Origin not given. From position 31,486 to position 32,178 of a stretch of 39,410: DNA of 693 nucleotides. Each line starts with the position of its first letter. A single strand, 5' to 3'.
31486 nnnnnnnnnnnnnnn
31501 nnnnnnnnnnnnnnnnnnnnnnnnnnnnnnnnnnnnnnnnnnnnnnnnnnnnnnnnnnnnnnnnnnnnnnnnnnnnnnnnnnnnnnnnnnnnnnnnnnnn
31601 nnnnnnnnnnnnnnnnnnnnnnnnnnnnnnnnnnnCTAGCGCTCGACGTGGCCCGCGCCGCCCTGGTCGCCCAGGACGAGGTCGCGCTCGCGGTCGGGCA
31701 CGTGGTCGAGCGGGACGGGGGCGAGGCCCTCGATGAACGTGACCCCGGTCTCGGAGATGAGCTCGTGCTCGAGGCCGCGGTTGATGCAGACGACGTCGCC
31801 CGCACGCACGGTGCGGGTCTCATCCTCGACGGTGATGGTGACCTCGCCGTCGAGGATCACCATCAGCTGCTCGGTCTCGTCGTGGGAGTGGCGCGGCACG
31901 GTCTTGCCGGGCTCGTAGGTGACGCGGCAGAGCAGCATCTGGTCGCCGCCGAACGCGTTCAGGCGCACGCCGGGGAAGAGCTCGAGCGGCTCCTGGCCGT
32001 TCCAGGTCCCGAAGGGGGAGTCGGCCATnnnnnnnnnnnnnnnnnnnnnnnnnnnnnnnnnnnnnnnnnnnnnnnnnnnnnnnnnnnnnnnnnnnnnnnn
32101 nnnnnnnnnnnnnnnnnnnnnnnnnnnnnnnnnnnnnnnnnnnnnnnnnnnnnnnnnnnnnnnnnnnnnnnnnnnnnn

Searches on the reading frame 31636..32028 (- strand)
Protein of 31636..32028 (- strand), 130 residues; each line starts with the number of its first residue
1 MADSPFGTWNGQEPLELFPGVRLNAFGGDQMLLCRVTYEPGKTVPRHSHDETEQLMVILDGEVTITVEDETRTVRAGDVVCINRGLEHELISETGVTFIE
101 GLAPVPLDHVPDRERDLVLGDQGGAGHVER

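Call 11: search_protein_families(library=pfam, proteins=[window:31636-32028:-])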
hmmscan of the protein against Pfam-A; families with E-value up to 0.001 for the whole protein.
window:31636-32028:- (130 aa): 6 families
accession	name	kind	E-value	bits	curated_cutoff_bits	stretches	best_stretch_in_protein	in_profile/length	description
PF07883.17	Cupin_2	-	3.1e-15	56.1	27.2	1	35-94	2-60/70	Cupin domain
PF02311.25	AraC_binding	-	4.9e-09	36.5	21.1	1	38-95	10-66/135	AraC-like ligand binding domain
PF05899.18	Cupin_3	-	3.4e-07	30.3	23.5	1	50-87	23-61/74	EutQ-like cupin domain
PF12852.13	Cupin_6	-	8.3e-05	22.9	26.7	1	30-101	14-84/183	Cupin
PF12973.13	Cupin_7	-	0.00034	20.8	27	1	36-102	38-101/105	ChrR Cupin-like domain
PF00190.28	Cupin_1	-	0.00084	19.4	22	0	30-91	32-100/151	Cupin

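Call 29: search_protein_families(library=ncbifam, proteins=[window:31636-32028:-], max_evalue=0.00001)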
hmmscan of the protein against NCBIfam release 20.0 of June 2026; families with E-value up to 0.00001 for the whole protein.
window:31636-32028:- (130 aa): 0 families

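Call 32: search_solved_structures(query=window:31636-32028:-, max_evalue=0.01, show_alignments=1)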
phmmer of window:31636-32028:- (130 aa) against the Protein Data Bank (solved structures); distinct sequences matched with E-value up to 0.01: 32.
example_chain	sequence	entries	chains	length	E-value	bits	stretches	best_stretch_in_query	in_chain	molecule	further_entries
4e2g_A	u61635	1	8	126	4e-08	36.9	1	18-104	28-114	Cupin 2 conserved barrel domain protein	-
9bwf_A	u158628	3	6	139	4.5e-08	36.7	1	10-116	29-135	Cellulose oxidative enzyme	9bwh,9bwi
5zbe_A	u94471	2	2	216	2.8e-05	27.7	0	13-91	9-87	Cupin domain protein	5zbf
1sfn_A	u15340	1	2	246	3.5e-05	27.3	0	53-95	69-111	conserved hypothetical protein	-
7zvm_A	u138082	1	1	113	6.2e-05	26.5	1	36-92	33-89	Mannose-6-phosphate isomerase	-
3d82_A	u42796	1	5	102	8.3e-05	26.1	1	46-92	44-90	Cupin 2, conserved barrel domain protein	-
1o4t_A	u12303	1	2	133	0.00033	24.2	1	24-105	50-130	putative oxalate decarboxylase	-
4mv2_A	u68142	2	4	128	0.00034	24.1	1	26-94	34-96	plu4264 | plu4264 protein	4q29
3h7j_A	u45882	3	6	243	0.00035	24.1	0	25-77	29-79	Bacilysin biosynthesis protein bacB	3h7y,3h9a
1y3t_A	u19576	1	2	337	0.00059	23.4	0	29-90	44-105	Hypothetical protein yxaG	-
2h0v_A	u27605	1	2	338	0.00059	23.4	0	29-90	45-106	Quercetin 2,3-dioxygenase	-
3ht1_A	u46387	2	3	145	0.0006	23.3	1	27-112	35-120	RemF protein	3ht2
8hfb_A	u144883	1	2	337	0.00083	22.9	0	29-90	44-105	Quercetin 2,3-dioxygenase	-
2gu9_A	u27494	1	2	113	0.0014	22.2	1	37-98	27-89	tetracenomycin polyketide synthesis protein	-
3h50_A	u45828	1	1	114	0.0014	22.2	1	37-98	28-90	Tetracenomycin polyketide synthesis protein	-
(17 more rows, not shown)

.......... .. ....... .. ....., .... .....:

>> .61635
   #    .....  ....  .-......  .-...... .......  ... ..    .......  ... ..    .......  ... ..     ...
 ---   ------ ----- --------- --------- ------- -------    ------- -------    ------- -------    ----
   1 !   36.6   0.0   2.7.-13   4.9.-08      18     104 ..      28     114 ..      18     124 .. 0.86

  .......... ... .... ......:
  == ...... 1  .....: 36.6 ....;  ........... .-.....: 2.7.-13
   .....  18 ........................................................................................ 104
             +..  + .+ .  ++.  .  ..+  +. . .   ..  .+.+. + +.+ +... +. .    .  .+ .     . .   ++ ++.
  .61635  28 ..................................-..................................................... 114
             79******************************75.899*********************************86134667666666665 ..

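Call 54: find_homologous_proteins(query=window:31636-32028:-, max_evalue=1e-8)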
Query window:31636-32028:- (130 aa): 1934 proteins with E <= 1e-8 among 1957 candidates; the best 120 are listed.
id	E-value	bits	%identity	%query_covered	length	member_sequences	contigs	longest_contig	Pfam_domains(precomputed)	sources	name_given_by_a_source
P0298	5.9e-80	284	98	100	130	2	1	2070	PF07883.18,PF05899.19,PF02311.26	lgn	-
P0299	1.1e-77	277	94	100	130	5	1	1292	PF07883.18,PF05899.19,PF02311.26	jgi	-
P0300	7.1e-77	274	94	100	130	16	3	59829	PF07883.18,PF05899.19,PF02311.26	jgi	jgi:quercetin dioxygenase-like cupin family protein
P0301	5.1e-70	252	85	100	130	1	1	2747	PF07883.18,PF02311.26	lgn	-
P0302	1.7e-69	250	86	100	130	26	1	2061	PF07883.18,PF05899.19,PF02311.26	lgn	-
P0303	5.7e-69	248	85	100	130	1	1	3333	PF07883.18,PF02311.26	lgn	-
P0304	1.5e-68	247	87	100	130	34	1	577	PF07883.18,PF02311.26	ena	-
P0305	8.4e-68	245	84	100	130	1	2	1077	PF07883.18,PF02311.26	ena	-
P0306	1.5e-67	244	84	100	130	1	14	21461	PF07883.18,PF02311.26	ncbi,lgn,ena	-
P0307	8.1e-67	241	83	100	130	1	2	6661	PF07883.18,PF02311.26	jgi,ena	-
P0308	1.0e-66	241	83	100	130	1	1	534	PF07883.18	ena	-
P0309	1.2e-59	218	76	98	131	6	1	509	PF07883.18,PF05899.19,PF02311.26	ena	-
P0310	2.4e-59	217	76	98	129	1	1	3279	PF07883.18,PF05899.19,PF02311.26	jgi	jgi:quercetin dioxygenase-like cupin family protein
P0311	4.0e-59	217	75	98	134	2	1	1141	PF12852.14,PF07883.18,PF02311.26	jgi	-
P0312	1.5e-58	215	75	98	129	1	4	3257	PF07883.18,PF12973.14,PF05899.19,PF02311.26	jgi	jgi:quercetin dioxygenase-like cupin family protein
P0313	2.6e-58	214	73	100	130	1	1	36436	PF07883.18,PF05899.19,PF02311.26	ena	-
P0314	3.7e-58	213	77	98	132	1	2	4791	PF12852.14,PF07883.18,PF05899.19,PF02311.26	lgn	-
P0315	4.2e-58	213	76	97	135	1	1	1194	PF07883.18,PF12973.14,PF02311.26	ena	-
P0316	4.3e-58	213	75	98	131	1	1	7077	PF07883.18,PF05899.19,PF02311.26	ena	-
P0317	4.3e-58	213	74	98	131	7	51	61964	PF07883.18,PF12973.14,PF05899.19,PF02311.26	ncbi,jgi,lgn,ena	jgi:Uncharacterized conserved protein, contains double-stranded beta-helix domain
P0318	5.0e-58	213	72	100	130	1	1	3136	PF07883.18,PF05899.19,PF02311.26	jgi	-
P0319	5.3e-58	213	73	100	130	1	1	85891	PF07883.18,PF05899.19,PF02311.26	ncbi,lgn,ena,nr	ncbi:MAG TPA: cupin domain-containing protein [Solirubrobacterales bacterium]|nr:cupin domain-contai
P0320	6.3e-58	213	75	98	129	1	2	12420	PF07883.18,PF05899.19,PF02311.26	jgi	jgi:quercetin dioxygenase-like cupin family protein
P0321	7.7e-58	212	73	98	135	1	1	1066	PF12852.14,PF07883.18,PF05899.19,PF02311.26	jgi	jgi:quercetin dioxygenase-like cupin family protein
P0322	8.2e-58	212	75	99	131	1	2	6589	PF07883.18,PF05899.19,PF02311.26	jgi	jgi:quercetin dioxygenase-like cupin family protein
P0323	1.1e-57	212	72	98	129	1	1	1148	PF12852.14,PF07883.18,PF00190.29,PF05899.19,PF02311.26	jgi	jgi:quercetin dioxygenase-like cupin family protein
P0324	1.2e-57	212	76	98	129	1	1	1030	PF07883.18,PF02311.26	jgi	jgi:quercetin dioxygenase-like cupin family protein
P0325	1.4e-57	212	72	100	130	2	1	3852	PF07883.18,PF02311.26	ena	-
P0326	1.8e-57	211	73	98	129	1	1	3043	PF07883.18,PF12973.14,PF05899.19,PF02311.26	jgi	jgi:quercetin dioxygenase-like cupin family protein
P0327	2.5e-57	211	74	99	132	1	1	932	PF07883.18,PF05899.19,PF02311.26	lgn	-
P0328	2.7e-57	211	72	98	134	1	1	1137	PF07883.18,PF05899.19,PF02311.26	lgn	-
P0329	3.0e-57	211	71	99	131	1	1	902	PF07883.18,PF05899.19,PF02311.26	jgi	jgi:quercetin dioxygenase-like cupin family protein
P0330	3.0e-57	211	73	98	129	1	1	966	PF07883.18,PF05899.19,PF02311.26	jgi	jgi:quercetin dioxygenase-like cupin family protein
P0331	3.7e-57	210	74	98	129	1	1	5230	PF07883.18,PF05899.19,PF02311.26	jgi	jgi:quercetin dioxygenase-like cupin family protein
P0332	4.7e-57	210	75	98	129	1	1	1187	PF07883.18,PF05899.19,PF02311.26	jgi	jgi:quercetin dioxygenase-like cupin family protein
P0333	4.8e-57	210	72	99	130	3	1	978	PF07883.18,PF02311.26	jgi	jgi:quercetin dioxygenase-like cupin family protein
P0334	5.3e-57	210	74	98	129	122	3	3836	PF07883.18,PF00190.29,PF12973.14,PF05899.19,PF02311.26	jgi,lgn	jgi:quercetin dioxygenase-like cupin family protein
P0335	6.0e-57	210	80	100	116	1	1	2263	PF07883.18,PF05899.19,PF02311.26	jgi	jgi:quercetin dioxygenase-like cupin family protein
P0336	6.1e-57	210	72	98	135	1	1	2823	PF07883.18,PF02311.26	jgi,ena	jgi:quercetin dioxygenase-like cupin family protein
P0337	6.2e-57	209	75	98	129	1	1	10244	PF07883.18,PF05899.19,PF02311.26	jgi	jgi:quercetin dioxygenase-like cupin family protein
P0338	6.5e-57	209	75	98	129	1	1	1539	PF07883.18,PF05899.19,PF02311.26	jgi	jgi:quercetin dioxygenase-like cupin family protein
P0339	7.9e-57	209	75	98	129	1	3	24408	PF07883.18,PF05899.19,PF02311.26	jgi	jgi:quercetin dioxygenase-like cupin family protein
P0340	8.2e-57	209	73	98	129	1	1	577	PF07883.18,PF05899.19,PF02311.26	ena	-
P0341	8.8e-57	209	73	98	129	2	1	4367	PF12852.14,PF07883.18,PF00190.29,PF05899.19,PF02311.26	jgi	jgi:quercetin dioxygenase-like cupin family protein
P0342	9.7e-57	209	74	100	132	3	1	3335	PF12852.14,PF07883.18,PF00190.29,PF05899.19,PF02311.26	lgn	-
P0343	1.0e-56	209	71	99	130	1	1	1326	PF07883.18,PF02311.26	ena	-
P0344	1.2e-56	209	72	98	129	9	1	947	PF07883.18,PF05899.19,PF02311.26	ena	-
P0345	1.2e-56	209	74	98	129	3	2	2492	PF07883.18,PF00190.29,PF05899.19,PF02311.26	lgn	-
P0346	1.4e-56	208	73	98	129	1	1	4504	PF12852.14,PF07883.18,PF05899.19,PF02311.26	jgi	jgi:quercetin dioxygenase-like cupin family protein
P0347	2.2e-56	208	72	98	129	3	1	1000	PF07883.18,PF12973.14,PF05899.19,PF02311.26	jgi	jgi:quercetin dioxygenase-like cupin family protein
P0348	2.3e-56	208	73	98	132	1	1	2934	PF07883.18,PF02311.26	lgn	-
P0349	2.5e-56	208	72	100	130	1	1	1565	PF14525.13,PF07883.18,PF05899.19,PF02311.26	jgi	jgi:quercetin dioxygenase-like cupin family protein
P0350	2.8e-56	207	74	98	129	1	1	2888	PF12852.14,PF07883.18,PF05899.19,PF02311.26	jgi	jgi:quercetin dioxygenase-like cupin family protein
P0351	3.1e-56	207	73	98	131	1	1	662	PF12852.14,PF07883.18,PF05899.19,PF02311.26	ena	-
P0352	3.2e-56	207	74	98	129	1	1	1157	PF07883.18,PF05899.19,PF02311.26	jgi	jgi:quercetin dioxygenase-like cupin family protein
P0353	3.2e-56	207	71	98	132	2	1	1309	PF07883.18,PF02311.26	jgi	jgi:quercetin dioxygenase-like cupin family protein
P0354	3.8e-56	207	73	98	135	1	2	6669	PF07883.18,PF12973.14,PF05899.19,PF02311.26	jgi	jgi:quercetin dioxygenase-like cupin family protein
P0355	3.8e-56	207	74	98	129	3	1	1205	PF07883.18,PF05899.19,PF02311.26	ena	-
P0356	4.2e-56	207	73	98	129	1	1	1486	PF07883.18,PF05899.19,PF02311.26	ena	-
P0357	4.2e-56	207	74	98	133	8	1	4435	PF07883.18,PF12973.14,PF05899.19,PF02311.26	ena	-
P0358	4.7e-56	207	72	98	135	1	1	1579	PF07883.18,PF05899.19,PF02311.26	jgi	jgi:quercetin dioxygenase-like cupin family protein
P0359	5.0e-56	207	70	100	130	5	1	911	PF07883.18,PF00190.29,PF02311.26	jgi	jgi:quercetin dioxygenase-like cupin family protein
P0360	5.2e-56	207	70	99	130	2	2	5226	PF07883.18,PF02311.26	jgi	jgi:quercetin dioxygenase-like cupin family protein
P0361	5.7e-56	206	70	99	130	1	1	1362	PF07883.18,PF05899.19,PF02311.26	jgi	jgi:quercetin dioxygenase-like cupin family protein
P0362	6.5e-56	206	70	100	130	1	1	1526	PF12852.14,PF07883.18,PF00190.29,PF05899.19,PF02311.26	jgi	jgi:quercetin dioxygenase-like cupin family protein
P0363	6.9e-56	206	73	98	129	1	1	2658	PF12852.14,PF07883.18,PF05899.19,PF02311.26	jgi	jgi:quercetin dioxygenase-like cupin family protein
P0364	7.0e-56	206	72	99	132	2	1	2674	PF07883.18,PF00190.29,PF05899.19,PF02311.26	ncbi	-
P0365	7.4e-56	206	76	98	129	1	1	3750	PF12852.14,PF07883.18,PF05899.19,PF02311.26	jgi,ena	-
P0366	7.4e-56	206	73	98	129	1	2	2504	PF12852.14,PF07883.18,PF05899.19,PF02311.26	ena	-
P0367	7.7e-56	206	73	98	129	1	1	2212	PF12852.14,PF07883.18,PF05899.19,PF02311.26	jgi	jgi:quercetin dioxygenase-like cupin family protein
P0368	7.7e-56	206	73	98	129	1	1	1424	PF07883.18,PF12973.14,PF05899.19,PF02311.26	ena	-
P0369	9.2e-56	206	73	98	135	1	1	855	PF12852.14,PF07883.18,PF05899.19,PF02311.26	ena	-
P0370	9.5e-56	206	72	98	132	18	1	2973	PF07883.18,PF05899.19,PF02311.26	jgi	jgi:unsaturated pyranuronate lyase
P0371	1.1e-55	206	72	98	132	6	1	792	PF07883.18,PF12973.14,PF02311.26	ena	-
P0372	1.1e-55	205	72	98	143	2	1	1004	PF07883.18,PF05899.19,PF02311.26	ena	-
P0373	1.1e-55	205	74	99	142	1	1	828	PF12852.14,PF07883.18,PF12973.14,PF05899.19,PF02311.26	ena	-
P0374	1.1e-55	205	75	97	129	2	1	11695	PF12852.14,PF07883.18,PF05899.19,PF02311.26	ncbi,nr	ncbi:MAG TPA: cupin domain-containing protein [Solirubrobacteraceae bacterium]|nr:cupin domain-conta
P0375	1.2e-55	205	73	96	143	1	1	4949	PF07883.18,PF02311.26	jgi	jgi:quercetin dioxygenase-like cupin family protein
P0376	1.2e-55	205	70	100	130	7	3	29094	PF07883.18,PF02311.26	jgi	jgi:quercetin dioxygenase-like cupin family protein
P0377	1.2e-55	205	73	98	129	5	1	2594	PF12852.14,PF07883.18,PF05899.19,PF02311.26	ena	-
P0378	1.3e-55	205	68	100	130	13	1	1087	PF07883.18,PF02311.26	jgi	jgi:quercetin dioxygenase-like cupin family protein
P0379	1.4e-55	205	73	98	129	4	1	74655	PF07883.18,PF12973.14,PF05899.19,PF02311.26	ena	-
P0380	1.4e-55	205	72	99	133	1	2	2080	PF07883.18,PF05899.19,PF02311.26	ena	-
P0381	1.5e-55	205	74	97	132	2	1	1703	PF12852.14,PF07883.18,PF12973.14,PF05899.19,PF02311.26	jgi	jgi:quercetin dioxygenase-like cupin family protein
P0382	1.5e-55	205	75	99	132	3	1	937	PF12852.14,PF07883.18,PF00190.29,PF05899.19,PF02311.26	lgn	-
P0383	1.6e-55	205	73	98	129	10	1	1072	PF12852.14,PF07883.18,PF05899.19,PF02311.26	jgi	jgi:quercetin dioxygenase-like cupin family protein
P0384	1.6e-55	205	73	100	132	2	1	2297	PF12852.14,PF07883.18,PF05899.19,PF02311.26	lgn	-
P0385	1.9e-55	205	70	98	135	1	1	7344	PF07883.18,PF02311.26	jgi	jgi:quercetin dioxygenase-like cupin family protein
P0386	2.0e-55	205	72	98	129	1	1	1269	PF07883.18,PF02311.26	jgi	jgi:quercetin dioxygenase-like cupin family protein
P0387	2.1e-55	205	68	100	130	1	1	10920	PF07883.18,PF02311.26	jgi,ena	jgi:quercetin dioxygenase-like cupin family protein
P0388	2.1e-55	205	72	98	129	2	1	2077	PF07883.18,PF05899.19,PF02311.26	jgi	jgi:quercetin dioxygenase-like cupin family protein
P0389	2.2e-55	205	75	97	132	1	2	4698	PF12852.14,PF07883.18,PF05899.19,PF02311.26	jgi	jgi:quercetin dioxygenase-like cupin family protein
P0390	2.2e-55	204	72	98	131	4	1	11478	PF07883.18,PF02311.26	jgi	jgi:quercetin dioxygenase-like cupin family protein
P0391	2.2e-55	204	73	98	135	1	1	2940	PF07883.18,PF05899.19,PF02311.26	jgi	jgi:quercetin dioxygenase-like cupin family protein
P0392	2.3e-55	204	70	98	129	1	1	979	PF07883.18,PF02311.26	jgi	jgi:quercetin dioxygenase-like cupin family protein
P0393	2.4e-55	204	73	97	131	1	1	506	PF07883.18,PF05899.19,PF02311.26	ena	-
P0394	2.4e-55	204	73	98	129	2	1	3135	PF12852.14,PF07883.18,PF05899.19,PF02311.26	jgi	jgi:quercetin dioxygenase-like cupin family protein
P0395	2.4e-55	204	71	99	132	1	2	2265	PF12852.14,PF07883.18,PF00190.29,PF05899.19,PF02311.26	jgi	jgi:quercetin dioxygenase-like cupin family protein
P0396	2.5e-55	204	68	100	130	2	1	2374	PF07883.18,PF02311.26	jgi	jgi:quercetin dioxygenase-like cupin family protein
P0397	2.8e-55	204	72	98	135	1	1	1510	PF07883.18,PF05899.19,PF02311.26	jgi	jgi:quercetin dioxygenase-like cupin family protein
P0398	2.8e-55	204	71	98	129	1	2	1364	PF12852.14,PF07883.18,PF12973.14,PF05899.19,PF02311.26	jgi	jgi:quercetin dioxygenase-like cupin family protein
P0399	2.9e-55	204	70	98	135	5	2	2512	PF07883.18,PF05899.19,PF02311.26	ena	-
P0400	3.0e-55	204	72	98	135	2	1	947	PF12852.14,PF07883.18,PF05899.19,PF02311.26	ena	-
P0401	3.1e-55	204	72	98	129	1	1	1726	PF12852.14,PF07883.18,PF02311.26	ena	-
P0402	3.1e-55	204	73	98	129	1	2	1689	PF12852.14,PF07883.18,PF05899.19,PF02311.26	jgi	jgi:quercetin dioxygenase-like cupin family protein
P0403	3.2e-55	204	72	98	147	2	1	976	PF07883.18,PF05899.19,PF02311.26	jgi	jgi:quercetin dioxygenase-like cupin family protein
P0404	3.3e-55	204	72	98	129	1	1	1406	PF12852.14,PF07883.18,PF02311.26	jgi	-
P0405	3.7e-55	204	69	100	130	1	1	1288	PF12852.14,PF07883.18,PF05899.19,PF02311.26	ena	-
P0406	3.8e-55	204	73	98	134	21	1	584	PF07883.18,PF05899.19,PF02311.26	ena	-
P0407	4.2e-55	204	72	98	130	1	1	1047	PF07883.18,PF02311.26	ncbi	-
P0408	4.2e-55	204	75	97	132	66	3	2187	PF12852.14,PF07883.18,PF12973.14,PF05899.19,PF02311.26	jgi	jgi:quercetin dioxygenase-like cupin family protein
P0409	4.5e-55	203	72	98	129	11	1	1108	PF12852.14,PF07883.18,PF05899.19,PF02311.26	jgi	jgi:quercetin dioxygenase-like cupin family protein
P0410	4.6e-55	203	71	97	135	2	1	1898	PF12852.14,PF07883.18,PF05899.19,PF02311.26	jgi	jgi:quercetin dioxygenase-like cupin family protein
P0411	4.8e-55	203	72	99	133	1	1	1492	PF07883.18,PF05899.19,PF02311.26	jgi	jgi:quercetin dioxygenase-like cupin family protein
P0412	4.8e-55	203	68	100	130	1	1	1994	PF12852.14,PF07883.18,PF05899.19,PF02311.26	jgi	jgi:quercetin dioxygenase-like cupin family protein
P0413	4.9e-55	203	72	98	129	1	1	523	PF07883.18,PF05899.19,PF02311.26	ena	-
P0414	4.9e-55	203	72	99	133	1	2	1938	PF07883.18,PF05899.19,PF02311.26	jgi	jgi:quercetin dioxygenase-like cupin family protein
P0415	4.9e-55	203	72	98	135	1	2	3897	PF07883.18,PF02311.26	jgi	jgi:quercetin dioxygenase-like cupin family protein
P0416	5.0e-55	203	71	99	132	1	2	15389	PF12852.14,PF07883.18,PF00190.29,PF05899.19,PF02311.26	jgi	jgi:quercetin dioxygenase-like cupin family protein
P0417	5.0e-55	203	73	98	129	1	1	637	PF12852.14,PF07883.18,PF05899.19,PF02311.26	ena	-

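Call 72: predict_structure(alignment_id=A2)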
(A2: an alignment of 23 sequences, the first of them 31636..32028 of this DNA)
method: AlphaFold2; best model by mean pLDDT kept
length: 130 residues; sequences in the alignment: 23
mean_pLDDT: 83.7   pTM: 0.79
mean pLDDT of the five models: 83.7, 81.7, 79.3, 78.8, 69.1
residues with pLDDT >= 90: 69; 70-90: 34; 50-70: 16; < 50: 11
segments of 3 or more residues with pLDDT < 50: 122-130
pLDDT, mean of each block of 10 residues (from residue 1): 69 85 84 93 92 95 98 98 96 97 79 65 37
secondary structure, 60 per line:
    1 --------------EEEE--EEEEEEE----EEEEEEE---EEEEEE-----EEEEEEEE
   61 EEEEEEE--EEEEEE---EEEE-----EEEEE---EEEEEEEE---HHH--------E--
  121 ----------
elements in order: E15-18 E21-27 E32-38 E42-47 E53-67 E70-75 E79-82 E88-92 E96-103

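Call 74: fold_search(model_id=the predicted structure, library=pdb)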
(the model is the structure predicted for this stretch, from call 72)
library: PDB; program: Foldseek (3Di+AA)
matches with E <= 10: 1839; with E <= 0.001: 734
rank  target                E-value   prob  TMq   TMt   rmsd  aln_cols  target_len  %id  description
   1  4e2g_B                1.2e-10  1.00  0.77  0.88   1.5       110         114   27  Crystal structure of Cupin fold protein Sthe2323 from Sphaerobacter thermophilus (released 2012-03-21)
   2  9bwi_A                1.2e-10  1.00  0.70  0.76   1.5       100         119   24  Crystal structure of cellulose oxidative enzyme in acidic pH with glycerol (released 2024-12-11)
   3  9bwi_B                1.4e-10  1.00  0.70  0.77   1.5       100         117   24  Crystal structure of cellulose oxidative enzyme in acidic pH with glycerol (released 2024-12-11)
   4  4e2g_D                1.6e-10  1.00  0.78  0.86   1.5       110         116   27  Crystal structure of Cupin fold protein Sthe2323 from Sphaerobacter thermophilus (released 2012-03-21)
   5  4e2g_A                1.9e-10  1.00  0.78  0.87   1.5       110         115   27  Crystal structure of Cupin fold protein Sthe2323 from Sphaerobacter thermophilus (released 2012-03-21)
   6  4e2g_C                2.6e-10  1.00  0.74  0.76   1.3       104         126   28  Crystal structure of Cupin fold protein Sthe2323 from Sphaerobacter thermophilus (released 2012-03-21)
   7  9bwf_A                2.8e-10  1.00  0.71  0.78   2.1       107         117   24  Crystal structure of cellulose oxidative enzyme without ligand (released 2024-12-04)
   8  9bwf_B                2.8e-10  1.00  0.70  0.76   2.3       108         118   24  Crystal structure of cellulose oxidative enzyme without ligand (released 2024-12-04)
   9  5fpz                  1.0e-09  1.00  0.72  0.84   1.7       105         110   22  The structure of KdgF from Yersinia enterocolitica with malonate bound in the active site. (released 2016-05-04)
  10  5fq0_A                1.3e-09  1.00  0.73  0.86   1.6       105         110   18  The structure of KdgF from Halomonas sp. (released 2016-05-04)
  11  2pfw_A                1.4e-09  1.00  0.75  0.86   1.4       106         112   19  CRYSTAL STRUCTURE OF A RMLC-LIKE CUPIN (SFRI_3105) FROM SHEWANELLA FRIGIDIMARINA NCIMB 400 AT 1.90 A RESOLUTION (released 2007-04-17)
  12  5fq0_D                1.5e-09  1.00  0.74  0.88   1.4       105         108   17  The structure of KdgF from Halomonas sp. (released 2016-05-04)
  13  5fq0_C                1.6e-09  1.00  0.75  0.88   1.6       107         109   18  The structure of KdgF from Halomonas sp. (released 2016-05-04)
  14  5fq0_B                2.3e-09  1.00  0.73  0.87   1.6       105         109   18  The structure of KdgF from Halomonas sp. (released 2016-05-04)
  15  7zyb                  3.1e-09  1.00  0.72  0.83   1.6       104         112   21  BeKdgF with Ca (released 2023-06-14)
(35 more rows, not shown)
